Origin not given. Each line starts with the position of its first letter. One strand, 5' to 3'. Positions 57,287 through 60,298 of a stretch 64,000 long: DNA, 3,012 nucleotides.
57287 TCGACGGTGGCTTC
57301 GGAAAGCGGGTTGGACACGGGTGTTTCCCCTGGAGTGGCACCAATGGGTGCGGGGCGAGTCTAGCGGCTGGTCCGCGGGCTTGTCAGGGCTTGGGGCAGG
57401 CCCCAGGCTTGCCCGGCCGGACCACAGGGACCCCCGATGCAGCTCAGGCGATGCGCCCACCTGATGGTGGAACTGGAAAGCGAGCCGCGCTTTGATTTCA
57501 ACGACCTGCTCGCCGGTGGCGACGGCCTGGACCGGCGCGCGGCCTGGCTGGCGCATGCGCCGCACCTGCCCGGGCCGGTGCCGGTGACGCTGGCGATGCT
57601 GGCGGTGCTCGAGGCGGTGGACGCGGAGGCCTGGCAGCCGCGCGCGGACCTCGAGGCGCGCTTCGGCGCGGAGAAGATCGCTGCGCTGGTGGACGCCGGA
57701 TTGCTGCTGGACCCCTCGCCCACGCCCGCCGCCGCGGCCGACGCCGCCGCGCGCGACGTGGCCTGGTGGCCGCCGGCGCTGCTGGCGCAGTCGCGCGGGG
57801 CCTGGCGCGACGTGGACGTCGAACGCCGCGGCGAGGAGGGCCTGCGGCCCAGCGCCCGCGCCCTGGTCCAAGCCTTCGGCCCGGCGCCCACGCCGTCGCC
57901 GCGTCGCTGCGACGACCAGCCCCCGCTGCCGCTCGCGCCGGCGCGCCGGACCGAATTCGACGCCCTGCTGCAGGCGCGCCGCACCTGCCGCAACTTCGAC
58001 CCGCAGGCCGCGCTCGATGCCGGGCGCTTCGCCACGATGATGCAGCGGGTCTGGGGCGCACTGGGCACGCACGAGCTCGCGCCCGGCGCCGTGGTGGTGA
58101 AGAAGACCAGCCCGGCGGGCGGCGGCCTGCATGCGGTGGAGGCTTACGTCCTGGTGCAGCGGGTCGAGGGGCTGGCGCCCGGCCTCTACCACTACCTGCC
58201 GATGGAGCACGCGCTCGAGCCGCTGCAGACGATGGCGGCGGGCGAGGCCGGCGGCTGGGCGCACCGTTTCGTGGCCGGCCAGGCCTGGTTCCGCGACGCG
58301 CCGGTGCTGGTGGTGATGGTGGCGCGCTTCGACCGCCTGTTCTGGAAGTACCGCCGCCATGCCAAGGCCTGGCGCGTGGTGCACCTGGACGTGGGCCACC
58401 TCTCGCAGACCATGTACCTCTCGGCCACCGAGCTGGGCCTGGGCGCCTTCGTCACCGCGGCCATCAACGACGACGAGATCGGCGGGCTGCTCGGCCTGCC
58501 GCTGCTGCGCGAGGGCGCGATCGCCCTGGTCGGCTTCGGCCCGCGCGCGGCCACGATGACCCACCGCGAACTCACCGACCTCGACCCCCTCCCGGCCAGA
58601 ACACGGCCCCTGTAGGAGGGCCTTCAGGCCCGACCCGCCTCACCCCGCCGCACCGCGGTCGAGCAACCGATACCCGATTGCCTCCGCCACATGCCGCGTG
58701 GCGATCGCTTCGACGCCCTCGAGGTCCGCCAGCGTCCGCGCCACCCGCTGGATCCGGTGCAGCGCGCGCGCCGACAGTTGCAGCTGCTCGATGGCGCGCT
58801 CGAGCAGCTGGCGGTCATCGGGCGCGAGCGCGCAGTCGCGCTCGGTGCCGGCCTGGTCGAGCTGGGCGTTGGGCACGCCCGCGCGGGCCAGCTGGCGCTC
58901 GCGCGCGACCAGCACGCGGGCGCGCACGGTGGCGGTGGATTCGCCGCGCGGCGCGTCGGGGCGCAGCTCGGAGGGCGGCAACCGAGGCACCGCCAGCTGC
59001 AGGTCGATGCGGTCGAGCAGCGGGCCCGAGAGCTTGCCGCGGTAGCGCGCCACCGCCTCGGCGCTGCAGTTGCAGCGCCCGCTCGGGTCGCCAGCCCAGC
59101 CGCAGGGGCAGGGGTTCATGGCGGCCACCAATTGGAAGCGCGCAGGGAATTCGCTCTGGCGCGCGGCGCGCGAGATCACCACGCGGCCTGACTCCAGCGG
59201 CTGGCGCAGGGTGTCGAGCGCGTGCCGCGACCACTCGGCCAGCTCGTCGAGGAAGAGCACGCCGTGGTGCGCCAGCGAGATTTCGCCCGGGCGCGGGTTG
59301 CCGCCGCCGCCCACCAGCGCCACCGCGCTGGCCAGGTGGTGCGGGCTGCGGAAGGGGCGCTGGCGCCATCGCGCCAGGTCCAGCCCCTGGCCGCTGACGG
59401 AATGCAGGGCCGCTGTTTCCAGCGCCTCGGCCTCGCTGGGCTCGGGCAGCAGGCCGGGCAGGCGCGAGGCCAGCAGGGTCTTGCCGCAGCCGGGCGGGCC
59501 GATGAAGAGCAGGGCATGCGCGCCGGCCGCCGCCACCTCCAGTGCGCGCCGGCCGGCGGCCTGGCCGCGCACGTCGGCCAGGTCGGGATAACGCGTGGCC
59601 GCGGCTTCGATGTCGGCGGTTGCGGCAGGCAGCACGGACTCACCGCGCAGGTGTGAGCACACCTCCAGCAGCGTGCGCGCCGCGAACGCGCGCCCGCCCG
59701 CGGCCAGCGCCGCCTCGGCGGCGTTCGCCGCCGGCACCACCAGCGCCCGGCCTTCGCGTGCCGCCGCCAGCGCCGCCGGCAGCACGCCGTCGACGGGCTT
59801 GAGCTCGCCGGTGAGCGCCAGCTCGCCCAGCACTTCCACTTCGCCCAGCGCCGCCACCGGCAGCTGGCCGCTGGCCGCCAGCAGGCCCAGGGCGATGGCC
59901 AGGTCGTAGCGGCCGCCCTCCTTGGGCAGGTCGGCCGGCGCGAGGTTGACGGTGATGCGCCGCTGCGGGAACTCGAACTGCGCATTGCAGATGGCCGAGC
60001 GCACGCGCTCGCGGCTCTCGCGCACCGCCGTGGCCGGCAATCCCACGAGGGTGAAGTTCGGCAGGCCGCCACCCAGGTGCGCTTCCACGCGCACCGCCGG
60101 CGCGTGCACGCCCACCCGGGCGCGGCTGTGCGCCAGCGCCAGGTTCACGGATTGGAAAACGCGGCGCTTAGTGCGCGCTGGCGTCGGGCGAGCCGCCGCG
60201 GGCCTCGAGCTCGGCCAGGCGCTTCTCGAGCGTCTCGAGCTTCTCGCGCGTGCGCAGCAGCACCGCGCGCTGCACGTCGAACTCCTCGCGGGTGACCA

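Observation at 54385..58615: Cyclase + NHLP-like peptide + stand-alone SagB-type dehydrogenase: an uncharacterised RiPP-like three-gene system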

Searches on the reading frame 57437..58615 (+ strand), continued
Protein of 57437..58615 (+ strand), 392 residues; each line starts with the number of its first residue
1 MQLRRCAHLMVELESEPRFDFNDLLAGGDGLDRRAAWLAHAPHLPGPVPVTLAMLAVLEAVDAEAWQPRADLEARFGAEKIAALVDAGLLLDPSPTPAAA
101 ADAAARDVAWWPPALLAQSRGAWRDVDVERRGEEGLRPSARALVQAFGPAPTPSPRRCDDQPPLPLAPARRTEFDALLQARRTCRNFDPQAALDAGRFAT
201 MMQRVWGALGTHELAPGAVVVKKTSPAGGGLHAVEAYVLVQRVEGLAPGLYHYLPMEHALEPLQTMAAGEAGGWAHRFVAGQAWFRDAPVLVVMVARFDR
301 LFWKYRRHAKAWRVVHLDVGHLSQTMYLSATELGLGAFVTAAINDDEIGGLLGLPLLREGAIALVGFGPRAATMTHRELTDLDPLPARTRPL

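Call 87: search_protein_families(library=padloc, proteins=[window:57437-58615:+, L066:2362-4956:-, L048:6470-9631:+, L049:2630-7270:-], max_evalue=0.001)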
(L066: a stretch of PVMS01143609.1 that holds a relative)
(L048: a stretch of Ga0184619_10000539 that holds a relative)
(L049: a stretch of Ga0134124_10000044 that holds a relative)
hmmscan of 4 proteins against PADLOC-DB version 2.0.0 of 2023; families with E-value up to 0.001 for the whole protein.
window:57437-58615:+ (392 aa): 0 families

L066:2362-4956:- (865 aa): 5 families
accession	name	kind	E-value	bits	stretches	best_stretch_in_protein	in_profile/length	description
PDLC00419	ThsB1|ThsB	-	1.2e-07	29.7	1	17-103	27-120/165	TIR-like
PDLC00420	ThsB1|ThsB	-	2.2e-05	21.8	1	21-88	5-76/319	TIR-like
PDLC02012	SAVED5--SAVED_TIR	-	3.4e-05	21.1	1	19-93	15-91/404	-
PDLC02421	Aga_TIR-PNTD1-PNTD2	-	0.00013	19.2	1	39-157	26-140/430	Class I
PDLC00436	ThsB1|ThsB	-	0.00046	17.7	0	15-102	33-124/183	TIR-like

L048:6470-9631:+ (1054 aa): 9 families
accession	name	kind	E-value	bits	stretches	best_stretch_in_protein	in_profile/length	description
PDLC00734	PycC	-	8.6e-20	69.2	1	40-208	178-351/374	Pycsar cyclase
PDLC02367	PycC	-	7.2e-18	62.8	1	54-208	44-198/226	-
PDLC02370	PycC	-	2.2e-11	41.7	1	54-199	82-235/340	-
PDLC00766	PycC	-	1.3e-10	39.1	1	53-208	43-201/232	Pycsar cyclase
PDLC00765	PycC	-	3.5e-08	30.9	1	49-231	252-436/477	Pycsar cyclase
PDLC02366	PycC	-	1.2e-07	29.1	1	39-208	263-439/486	-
PDLC02368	PycC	-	1.8e-07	29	1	53-185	44-180/234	-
PDLC00764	PycC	-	2.3e-07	28.1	1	53-159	94-204/449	Pycsar cyclase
PDLC02369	PycC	-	1.1e-06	26.4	1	52-203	45-192/248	-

L049:2630-7270:- (1547 aa): 33 families (the best 25 are shown)
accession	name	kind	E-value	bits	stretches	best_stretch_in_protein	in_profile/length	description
PDLC04053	PD-T4-6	-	7.2e-84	279.9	1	552-836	5-281/311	-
PDLC04061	PD-T4-6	-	1.5e-82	276.8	1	555-843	15-302/510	-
PDLC04042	PD-T4-6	-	1.6e-82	275.5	1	557-832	10-278/292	-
PDLC04060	PD-T4-6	-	1.1e-79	266.6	1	551-824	2-267/486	-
PDLC04043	PD-T4-6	-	7.4e-77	257.3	1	554-888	13-322/452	-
PDLC04054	PD-T4-6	-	1.2e-72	243.2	1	552-827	6-274/347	-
PDLC04047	PD-T4-6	-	2.4e-71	238.5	1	554-835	8-281/327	-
PDLC04057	PD-T4-6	-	1e-70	237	1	550-824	1-268/443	-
PDLC04138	mad6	-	1.4e-68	230.4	1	547-826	42-313/659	mads_6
PDLC04064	PD-T4-6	-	1.2e-67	226.5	1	553-823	17-277/369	-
PDLC04052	PD-T4-6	-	3e-67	225.9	1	558-873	11-324/496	-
PDLC04041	PD-T4-6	-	7.3e-67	224.5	1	554-823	26-290/443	-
PDLC04039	PD-T4-6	-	9.8e-67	223.9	1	550-858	8-313/458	-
PDLC04048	PD-T4-6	-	2.9e-65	218.9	1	557-824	11-270/354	-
PDLC04040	PD-T4-6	-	1.2e-61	207.1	1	564-824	2-263/547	-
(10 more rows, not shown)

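Call 89: search_protein_families(library=pfam, proteins=[L037:10913-11719:+, L037:9970-10395:-, L035:14217-15080:-], max_evalue=0.001)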
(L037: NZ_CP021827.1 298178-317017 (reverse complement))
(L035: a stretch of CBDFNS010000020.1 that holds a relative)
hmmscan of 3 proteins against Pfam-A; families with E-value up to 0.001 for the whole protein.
L037:10913-11719:+ (268 aa): 1 family
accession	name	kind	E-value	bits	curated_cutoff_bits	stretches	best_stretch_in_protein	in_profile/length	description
PF00590.25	TP_methylase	-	1.8e-18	67.7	27.8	1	8-148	2-141/212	Tetrapyrrole (Corrin/Porphyrin) Methylases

L037:9970-10395:- (141 aa): 0 families

L035:14217-15080:- (287 aa): 0 families

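Call 93: search_protein_families(library=pfam, alignment_id=A6, max_evalue=0.00001)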
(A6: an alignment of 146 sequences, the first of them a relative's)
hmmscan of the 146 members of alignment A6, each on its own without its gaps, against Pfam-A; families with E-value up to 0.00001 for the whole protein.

A. member 1, L035:3871-4707:+ (278 aa): 0 families

B. families by the number of members that match (of 146 scanned): 101 families (the first 25 are shown)
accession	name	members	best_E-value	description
PF02463.25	SMC_N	7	8.1e-61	RecF/RecN/SMC N terminal domain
PF13304.12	AAA_21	7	8.3e-16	AAA domain, putative AbiEii toxin, Type IV TA system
PF00448.28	SRP54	6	2e-75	SRP54-type protein, GTPase domain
PF13401.12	AAA_22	6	8.3e-09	AAA domain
PF02881.24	SRP54_N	5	5.5e-24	SRP54-type protein, helical bundle domain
PF13604.12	AAA_30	5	1.2e-21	AAA domain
PF13476.12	AAA_23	4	2.2e-14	AAA domain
PF13175.12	AAA_15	4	9.8e-08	AAA ATPase domain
PF01746.26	tRNA_m1G_MT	3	2.6e-46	tRNA (Guanine-1)-methyltransferase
PF13245.12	AAA_19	3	9.4e-17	AAA domain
PF24986.1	PRC_RimM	3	3.6e-10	RimM PRC barrel domain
PF06470.18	SMC_hinge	3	3.4e-07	SMC proteins Flexible Hinge Domain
PF06414.18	Zeta_toxin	3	5.4e-07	Zeta toxin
PF13191.12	AAA_16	3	7.8e-07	AAA ATPase domain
PF01245.26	Ribosomal_L19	2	7.7e-47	Ribosomal protein L19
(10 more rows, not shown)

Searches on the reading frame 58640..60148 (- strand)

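Call 14: search_protein_families(library=ncbifam, proteins=[window:58640-60148:-], max_evalue=0.00001)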
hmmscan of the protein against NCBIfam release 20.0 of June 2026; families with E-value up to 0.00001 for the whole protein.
window:58640-60148:- (502 aa): 7 families
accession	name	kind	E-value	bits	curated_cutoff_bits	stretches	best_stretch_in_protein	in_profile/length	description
TIGR00368.1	TIGR00368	hypoth_equivalog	6.7e-186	618.7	362.4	1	7-494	2-499/499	YifB family Mg chelatase-like AAA ATPase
NF007365.0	PRK09862.1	equivalog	9.4e-167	555.6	530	1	1-498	1-496/506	YifB family Mg chelatase-like AAA ATPase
TIGR02902.1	spore_lonB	equivalog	4.8e-13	48.6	723.3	0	61-146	425-508/531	ATP-dependent protease LonB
TIGR00764.1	lon_rel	equivalog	5.7e-08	31.8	516.6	0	77-148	499-569/608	ATP-dependent protease LonB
TIGR02442.1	Cob-chelat-sub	hypoth_equivalog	1.1e-06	27.5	779.45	0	277-346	110-179/641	putative cobaltochelatase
NF038308.1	RNA_repair_RtcR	equivalog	1.3e-06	27.5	650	0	281-345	265-327/530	RNA repair transcriptional activator RtcR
TIGR02903.1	spore_lon_C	equivalog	2.7e-06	26.2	678.8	0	190-326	153-297/615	Lon family ATP-dependent protease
